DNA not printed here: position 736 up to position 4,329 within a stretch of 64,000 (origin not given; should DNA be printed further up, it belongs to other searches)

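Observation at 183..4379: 1097-aa orphan protein precisely bracketed by tRNA-Pro(CGG) and tRNA-Leu(CAG), with a 630-bp gene-free spacer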

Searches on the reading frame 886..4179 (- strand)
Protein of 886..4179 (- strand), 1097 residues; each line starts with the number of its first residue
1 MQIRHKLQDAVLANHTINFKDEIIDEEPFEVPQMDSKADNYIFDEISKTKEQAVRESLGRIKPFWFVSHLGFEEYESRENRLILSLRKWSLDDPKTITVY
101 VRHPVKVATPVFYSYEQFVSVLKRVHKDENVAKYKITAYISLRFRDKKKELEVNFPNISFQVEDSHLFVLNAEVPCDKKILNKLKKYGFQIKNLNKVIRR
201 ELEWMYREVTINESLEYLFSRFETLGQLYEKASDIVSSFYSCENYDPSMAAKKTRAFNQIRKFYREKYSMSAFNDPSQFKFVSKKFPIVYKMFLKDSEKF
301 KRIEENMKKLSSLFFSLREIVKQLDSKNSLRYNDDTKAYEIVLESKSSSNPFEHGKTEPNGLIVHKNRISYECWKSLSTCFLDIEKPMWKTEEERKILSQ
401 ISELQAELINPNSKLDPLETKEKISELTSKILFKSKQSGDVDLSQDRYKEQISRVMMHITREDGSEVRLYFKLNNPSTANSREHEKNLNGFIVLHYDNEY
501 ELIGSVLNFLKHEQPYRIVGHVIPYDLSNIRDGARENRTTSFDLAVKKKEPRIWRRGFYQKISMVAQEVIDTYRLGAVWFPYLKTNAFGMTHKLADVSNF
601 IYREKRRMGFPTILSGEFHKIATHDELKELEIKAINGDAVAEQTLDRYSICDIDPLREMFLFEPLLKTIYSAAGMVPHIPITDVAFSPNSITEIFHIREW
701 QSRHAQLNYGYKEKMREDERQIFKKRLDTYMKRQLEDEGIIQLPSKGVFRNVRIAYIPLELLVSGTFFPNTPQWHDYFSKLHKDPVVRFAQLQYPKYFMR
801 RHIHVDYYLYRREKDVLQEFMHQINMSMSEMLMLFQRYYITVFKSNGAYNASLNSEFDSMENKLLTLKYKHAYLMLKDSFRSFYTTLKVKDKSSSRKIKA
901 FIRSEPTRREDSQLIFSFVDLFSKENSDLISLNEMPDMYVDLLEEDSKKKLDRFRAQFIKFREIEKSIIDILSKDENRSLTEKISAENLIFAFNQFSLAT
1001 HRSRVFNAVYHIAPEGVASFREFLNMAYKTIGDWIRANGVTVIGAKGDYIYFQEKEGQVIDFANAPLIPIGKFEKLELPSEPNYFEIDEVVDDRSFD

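Call 4: search_protein_families(library=pfam, proteins=[window:886-4179:-], max_evalue=10)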
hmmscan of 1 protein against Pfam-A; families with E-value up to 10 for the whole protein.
window:886-4179:- (1097 aa): 2 families
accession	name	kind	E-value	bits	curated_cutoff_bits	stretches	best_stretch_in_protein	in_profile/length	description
PF25325.1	EF-hand_EFHB_C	-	0.00058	20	27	1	791-830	2-41/75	EFHB C-terminal EF-hand domain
PF12731.12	Mating_N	-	0.15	12.6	21.4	1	931-975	17-60/95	Mating-type protein beta 1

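Call 5: search_protein_families(library=ncbifam, proteins=[window:886-4179:-], max_evalue=10)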
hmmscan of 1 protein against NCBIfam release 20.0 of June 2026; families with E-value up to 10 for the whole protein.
window:886-4179:- (1097 aa): 0 families

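Call 6: search_solved_structures(query=window:886-4179:-, max_evalue=10, show_alignments=3)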
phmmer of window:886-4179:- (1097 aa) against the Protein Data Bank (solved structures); distinct sequences matched with E-value up to 10: 1.
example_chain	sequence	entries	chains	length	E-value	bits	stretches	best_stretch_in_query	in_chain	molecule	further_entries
5zfg_A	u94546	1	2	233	0.0073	17.7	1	518-595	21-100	Glutathione S-transferase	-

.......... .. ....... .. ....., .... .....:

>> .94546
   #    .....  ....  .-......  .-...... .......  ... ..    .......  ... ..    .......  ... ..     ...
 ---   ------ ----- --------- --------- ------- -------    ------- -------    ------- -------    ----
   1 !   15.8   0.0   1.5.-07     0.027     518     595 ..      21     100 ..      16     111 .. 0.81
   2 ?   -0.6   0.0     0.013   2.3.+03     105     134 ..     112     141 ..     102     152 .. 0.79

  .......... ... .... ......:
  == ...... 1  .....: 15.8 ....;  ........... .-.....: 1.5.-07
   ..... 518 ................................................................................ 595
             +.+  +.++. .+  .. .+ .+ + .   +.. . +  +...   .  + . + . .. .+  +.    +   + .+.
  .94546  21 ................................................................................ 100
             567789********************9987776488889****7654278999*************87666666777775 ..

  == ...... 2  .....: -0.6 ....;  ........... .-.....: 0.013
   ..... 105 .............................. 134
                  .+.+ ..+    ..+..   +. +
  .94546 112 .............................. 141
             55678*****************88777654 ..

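Call 8: find_homologous_proteins(query=window:886-4179:-, max_evalue=0.001)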
Query window:886-4179:- (1097 aa): 11 proteins with E <= 0.001 among 8000 candidates.
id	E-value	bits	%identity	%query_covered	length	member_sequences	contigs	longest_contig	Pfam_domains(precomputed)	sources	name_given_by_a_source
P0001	0.0e+0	2471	100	100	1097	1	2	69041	-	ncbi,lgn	-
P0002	0.0e+0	1824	72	100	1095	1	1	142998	-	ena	-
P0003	0.0e+0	1237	52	98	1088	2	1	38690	PF03104.26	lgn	-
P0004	0.0e+0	1231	55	93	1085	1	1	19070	-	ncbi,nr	ncbi:MAG: hypothetical protein N3G74_02580 [Candidatus Micrarchaeota archaeon]|nr:hypothetical prote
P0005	0.0e+0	1215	54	93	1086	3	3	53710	PF03104.26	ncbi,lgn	ncbi:MAG: hypothetical protein QXO35_03295 [Candidatus Micrarchaeia archaeon]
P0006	0.0e+0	1201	80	59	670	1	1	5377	PF03104.26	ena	-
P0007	0.0e+0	1183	52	96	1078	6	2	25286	-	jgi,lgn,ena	-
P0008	0.0e+0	1170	51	98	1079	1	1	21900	-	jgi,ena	-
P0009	0.0e+0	1139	51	93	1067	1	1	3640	-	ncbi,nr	ncbi:MAG: hypothetical protein NZ903_02135 [Candidatus Micrarchaeota archaeon]|nr:hypothetical prote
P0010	0.0e+0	1024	59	72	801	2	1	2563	PF03104.26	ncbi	ncbi:MAG: 3'-5' exonuclease, partial [Candidatus Micrarchaeia archaeon]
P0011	7.7e-230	784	39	93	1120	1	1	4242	-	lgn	-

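Call 13: search_solved_structures(query=A1, max_evalue=10, show_alignments=3)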
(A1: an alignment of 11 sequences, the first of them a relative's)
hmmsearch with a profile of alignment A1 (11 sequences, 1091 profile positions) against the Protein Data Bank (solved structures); distinct sequences matched with E-value up to 10: 0.

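Call 14: search_protein_families(library=pfam, alignment_id=A1, max_evalue=1)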
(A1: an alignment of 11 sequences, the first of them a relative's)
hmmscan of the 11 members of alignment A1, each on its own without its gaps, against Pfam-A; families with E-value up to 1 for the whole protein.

A. member 1, P0001 (1097 aa): 2 families
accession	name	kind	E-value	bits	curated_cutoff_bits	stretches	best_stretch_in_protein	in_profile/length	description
PF25325.1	EF-hand_EFHB_C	-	0.00058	20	27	1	791-830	2-41/75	EFHB C-terminal EF-hand domain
PF12731.12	Mating_N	-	0.15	12.6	21.4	1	931-975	17-60/95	Mating-type protein beta 1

B. families by the number of members that match (of 11 scanned): 17 families
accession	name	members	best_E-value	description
PF03104.25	DNA_pol_B_exo1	6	1.9e-06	DNA polymerase family B, exonuclease domain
PF25325.1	EF-hand_EFHB_C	3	7e-05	EFHB C-terminal EF-hand domain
PF24524.1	DUF7596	3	0.01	Domain of unknown function (DUF7596)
PF24932.1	UBA_NBR1_C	2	0.016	Next to BRCA1 gene 1 protein-like, C-terminal UBA domain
PF18027.6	Pepdidase_M14_N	2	0.22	Cytosolic carboxypeptidase N-terminal domain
PF23476.1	DUF7132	1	0.046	Family of unknown function (DUF7132)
PF00378.25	ECH_1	1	0.073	Enoyl-CoA hydratase/isomerase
PF17482.7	Phage_sheath_1C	1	0.1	Phage tail sheath C-terminal domain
PF12731.12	Mating_N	1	0.15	Mating-type protein beta 1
PF09748.14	Med10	1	0.21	Transcription factor subunit Med10 of Mediator complex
PF10902.13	WYL_2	1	0.25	WYL_2, Sm-like SH3 beta-barrel fold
PF10073.14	GapR_DNA-bd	1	0.26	GapR-like, DNA-binding domain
PF18096.6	Thump_like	1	0.27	THUMP domain-like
PF14510.11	ABC_trans_N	1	0.5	ABC-transporter N-terminal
PF08084.16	PROCT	1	0.55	PROCT (NUC072) domain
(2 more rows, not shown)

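Call 15: find_encoding_contigs(protein=P0002, flank=10000, max_places=3)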
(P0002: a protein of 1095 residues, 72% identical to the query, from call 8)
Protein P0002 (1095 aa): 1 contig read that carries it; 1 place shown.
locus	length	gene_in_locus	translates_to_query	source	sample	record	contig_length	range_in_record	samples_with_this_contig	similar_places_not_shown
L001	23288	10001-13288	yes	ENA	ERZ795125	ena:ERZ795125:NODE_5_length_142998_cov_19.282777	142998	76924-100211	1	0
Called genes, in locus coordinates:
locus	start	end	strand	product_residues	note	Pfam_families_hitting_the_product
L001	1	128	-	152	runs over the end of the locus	PF22811:Zn_ribbon_NrdR, PF03477:ATP-cone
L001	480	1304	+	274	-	-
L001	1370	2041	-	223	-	PF00300:His_Phos_1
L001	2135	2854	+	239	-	PF01351:RNase_HII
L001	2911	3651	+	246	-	-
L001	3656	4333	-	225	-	PF05724:TPMT, PF01209:Ubie_methyltran, PF13489:Methyltransf_23, PF02353:CMAS, PF03848:TehB, PF13847:Methyltransf_31, PF08241:Methyltransf_11, PF08242:Methyltransf_12, +2 more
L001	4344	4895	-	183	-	PF01862:PvlArgDC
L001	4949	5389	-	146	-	PF00583:Acetyltransf_1, PF13673:Acetyltransf_10, PF08445:FR47, PF13508:Acetyltransf_7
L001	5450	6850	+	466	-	PF04055:Radical_SAM, PF16199:Radical_SAM_C, PF00583:Acetyltransf_1 (weak)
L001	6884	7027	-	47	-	PF07754:Ribosomal_aS21 (weak)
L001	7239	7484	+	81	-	PF00736:EF1_GNE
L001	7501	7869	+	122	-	-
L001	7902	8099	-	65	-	PF00125:Histone, PF00808:CBFD_NFYB_HMF, PF02969:TAF (weak)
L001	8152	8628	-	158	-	-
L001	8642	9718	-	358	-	PF21088:MS_channel_1st, PF00924:MS_channel_2nd, PF21082:MS_channel_3rd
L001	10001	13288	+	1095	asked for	-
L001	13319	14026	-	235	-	-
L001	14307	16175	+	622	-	PF03485:Arg_tRNA_synt_N, PF00750:tRNA-synt_1d, PF05746:DALR_1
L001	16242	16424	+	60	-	-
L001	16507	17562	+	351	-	PF00348:polyprenyl_synt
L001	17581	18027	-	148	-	-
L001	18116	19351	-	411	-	PF12706:Lactamase_B_2, PF16661:Lactamase_B_6 (weak), PF23023:Anti-Pycsar_Apyc1 (weak), PF10996:Beta-Casp, PF07521:RMMBL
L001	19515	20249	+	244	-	-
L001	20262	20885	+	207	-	PF08442:ATP-grasp_2 (weak), PF13549:ATP-grasp_5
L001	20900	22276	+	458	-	PF02629:CoA_binding, PF13380:CoA_binding_2, PF13607:Succ_CoA_lig, PF19045:Ligase_CoA_2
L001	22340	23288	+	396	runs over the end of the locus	PF05977:MFS_3 (weak), PF07690:MFS_1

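Call 16: find_encoding_contigs(protein=P0005, flank=10000, max_places=3)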
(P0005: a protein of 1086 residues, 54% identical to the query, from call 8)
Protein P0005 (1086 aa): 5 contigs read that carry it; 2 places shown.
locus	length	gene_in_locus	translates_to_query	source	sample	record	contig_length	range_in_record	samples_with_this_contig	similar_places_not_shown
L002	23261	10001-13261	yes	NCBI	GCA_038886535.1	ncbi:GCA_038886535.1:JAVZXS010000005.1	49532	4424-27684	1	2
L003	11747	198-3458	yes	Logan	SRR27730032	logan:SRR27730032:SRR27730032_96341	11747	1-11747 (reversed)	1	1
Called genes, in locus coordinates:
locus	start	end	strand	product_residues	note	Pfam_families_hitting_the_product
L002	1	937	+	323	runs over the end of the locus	PF00005:ABC_tran, PF13304:AAA_21 (weak), PF13732:DrrA1-3_C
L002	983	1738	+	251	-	PF01061:ABC2_membrane, PF12698:ABC2_membrane_3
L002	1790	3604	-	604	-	PF00664:ABC_membrane, PF00005:ABC_tran, PF13304:AAA_21 (faint)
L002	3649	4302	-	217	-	PF01209:Ubie_methyltran, PF13489:Methyltransf_23, PF02353:CMAS, PF03848:TehB, PF05175:MTS, PF13847:Methyltransf_31, PF08241:Methyltransf_11, PF08242:Methyltransf_12, +3 more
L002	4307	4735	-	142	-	PF13420:Acetyltransf_4, PF13527:Acetyltransf_9 (weak), PF00583:Acetyltransf_1, PF13673:Acetyltransf_10, PF13508:Acetyltransf_7, PF08445:FR47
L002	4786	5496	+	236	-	PF04024:PspC, PF06271:RDD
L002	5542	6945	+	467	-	PF04055:Radical_SAM, PF16199:Radical_SAM_C, PF00583:Acetyltransf_1 (weak)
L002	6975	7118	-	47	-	PF07754:Ribosomal_aS21 (weak)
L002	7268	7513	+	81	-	PF00736:EF1_GNE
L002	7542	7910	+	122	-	-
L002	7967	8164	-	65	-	PF00125:Histone, PF00808:CBFD_NFYB_HMF, PF02969:TAF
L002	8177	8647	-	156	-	-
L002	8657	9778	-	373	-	PF21088:MS_channel_1st, PF00924:MS_channel_2nd, PF21082:MS_channel_3rd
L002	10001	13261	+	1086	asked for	PF03104:DNA_pol_B_exo1 (weak)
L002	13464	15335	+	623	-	PF03485:Arg_tRNA_synt_N, PF00750:tRNA-synt_1d, PF05746:DALR_1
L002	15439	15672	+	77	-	-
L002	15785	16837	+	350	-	PF00348:polyprenyl_synt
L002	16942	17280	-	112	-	-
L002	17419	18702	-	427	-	PF23023:Anti-Pycsar_Apyc1 (weak), PF16661:Lactamase_B_6, PF10996:Beta-Casp, PF07521:RMMBL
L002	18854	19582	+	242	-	-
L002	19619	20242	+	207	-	PF08442:ATP-grasp_2 (weak), PF13549:ATP-grasp_5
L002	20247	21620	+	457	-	PF02629:CoA_binding, PF13380:CoA_binding_2, PF13607:Succ_CoA_lig, PF00549:Ligase_CoA (faint), PF19045:Ligase_CoA_2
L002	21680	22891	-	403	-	PF00149:Metallophos, PF12850:Metallophos_2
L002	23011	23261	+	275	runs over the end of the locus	PF06745:ATPase, PF24336:DUF7504 (weak)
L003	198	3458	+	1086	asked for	PF03104:DNA_pol_B_exo1 (weak)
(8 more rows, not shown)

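Call 17: find_encoding_contigs(protein=P0007, flank=10000, max_places=3)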
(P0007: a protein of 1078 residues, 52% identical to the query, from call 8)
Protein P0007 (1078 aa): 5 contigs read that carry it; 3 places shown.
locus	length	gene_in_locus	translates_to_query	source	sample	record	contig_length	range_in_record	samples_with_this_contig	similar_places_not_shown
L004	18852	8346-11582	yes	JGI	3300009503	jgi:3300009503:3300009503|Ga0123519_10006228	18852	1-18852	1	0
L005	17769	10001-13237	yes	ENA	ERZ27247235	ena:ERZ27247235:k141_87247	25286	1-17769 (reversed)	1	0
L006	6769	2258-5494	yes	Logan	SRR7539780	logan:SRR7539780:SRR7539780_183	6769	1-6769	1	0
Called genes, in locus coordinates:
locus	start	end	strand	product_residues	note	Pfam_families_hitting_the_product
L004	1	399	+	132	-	?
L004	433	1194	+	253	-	PF01061:ABC2_membrane, PF12698:ABC2_membrane_3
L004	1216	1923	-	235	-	PF01209:Ubie_methyltran, PF13489:Methyltransf_23, PF02353:CMAS, PF03848:TehB, PF05175:MTS, PF07021:MetW, PF13847:Methyltransf_31, PF08241:Methyltransf_11, +5 more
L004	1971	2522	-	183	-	PF01862:PvlArgDC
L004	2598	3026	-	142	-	PF00583:Acetyltransf_1, PF13673:Acetyltransf_10, PF13508:Acetyltransf_7, PF08445:FR47 (weak)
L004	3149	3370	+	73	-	-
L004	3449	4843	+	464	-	PF04055:Radical_SAM, PF16199:Radical_SAM_C, PF00583:Acetyltransf_1 (weak), PF13673:Acetyltransf_10 (faint)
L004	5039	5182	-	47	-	PF07754:Ribosomal_aS21 (weak)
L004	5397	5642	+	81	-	PF00736:EF1_GNE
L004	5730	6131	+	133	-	-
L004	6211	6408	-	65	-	PF00125:Histone, PF00808:CBFD_NFYB_HMF, PF02969:TAF (weak)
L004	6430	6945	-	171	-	-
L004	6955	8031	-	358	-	PF21088:MS_channel_1st, PF00924:MS_channel_2nd, PF21082:MS_channel_3rd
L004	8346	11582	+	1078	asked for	-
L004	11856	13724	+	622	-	PF03485:Arg_tRNA_synt_N, PF00750:tRNA-synt_1d, PF05746:DALR_1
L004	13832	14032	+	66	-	-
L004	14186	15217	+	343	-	PF00348:polyprenyl_synt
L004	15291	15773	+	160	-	-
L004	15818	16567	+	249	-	-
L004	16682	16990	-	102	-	-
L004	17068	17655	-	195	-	-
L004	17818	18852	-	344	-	?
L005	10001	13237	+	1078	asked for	-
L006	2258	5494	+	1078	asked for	-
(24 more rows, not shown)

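Call 29: search_protein_representatives(alignment_id=A1)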
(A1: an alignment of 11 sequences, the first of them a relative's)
Query: 11 sequences, 1091 profile positions. Proteins with E-value up to 0.001 (for the whole library): 87; up to 1e-10: 66; up to 1e-30: 49. The best 87 are listed.
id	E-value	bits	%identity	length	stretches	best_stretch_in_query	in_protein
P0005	0.0e+00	1897.5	-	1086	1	5-1091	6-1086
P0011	0.0e+00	1563.5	-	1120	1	4-1088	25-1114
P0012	3.6e-201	687.2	-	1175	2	411-1078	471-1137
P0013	2.6e-146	505.6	-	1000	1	59-1076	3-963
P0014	1.3e-145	503.2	-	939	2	292-1083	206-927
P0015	9.8e-127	440.7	-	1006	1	57-1064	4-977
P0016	1.0e-119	417.5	-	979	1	57-1060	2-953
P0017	1.0e-116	407.6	-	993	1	57-1076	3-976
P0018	3.0e-107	376.2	-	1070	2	378-1079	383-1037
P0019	1.2e-97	344.4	-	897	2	311-1082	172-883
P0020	1.6e-97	344.1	-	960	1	59-1082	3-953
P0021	1.2e-96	341.1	-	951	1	56-1046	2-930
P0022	8.6e-93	328.3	-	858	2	355-1072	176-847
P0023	2.8e-89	316.7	-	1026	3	397-762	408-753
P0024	3.7e-89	316.3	-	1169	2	291-1089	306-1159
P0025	8.5e-89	315.1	-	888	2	308-1066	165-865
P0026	2.7e-85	303.5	-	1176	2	307-1086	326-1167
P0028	1.6e-83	297.7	-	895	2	416-1076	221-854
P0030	7.2e-72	259.1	-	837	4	375-813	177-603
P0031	2.8e-67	243.9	-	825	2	368-1051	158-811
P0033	2.3e-59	217.6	-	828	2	366-1047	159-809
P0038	2.9e-55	204.1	-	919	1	58-1074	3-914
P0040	1.2e-50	188.8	-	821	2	362-1045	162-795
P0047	9.0e-43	162.7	-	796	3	368-813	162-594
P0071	1.1e-13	66.5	-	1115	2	482-774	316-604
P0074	4.4e-11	57.8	-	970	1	482-773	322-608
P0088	4.4e-06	41.2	-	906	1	483-839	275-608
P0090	1.2e-04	36.5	-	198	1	865-1066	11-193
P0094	2.3e-04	35.5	-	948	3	1014-1068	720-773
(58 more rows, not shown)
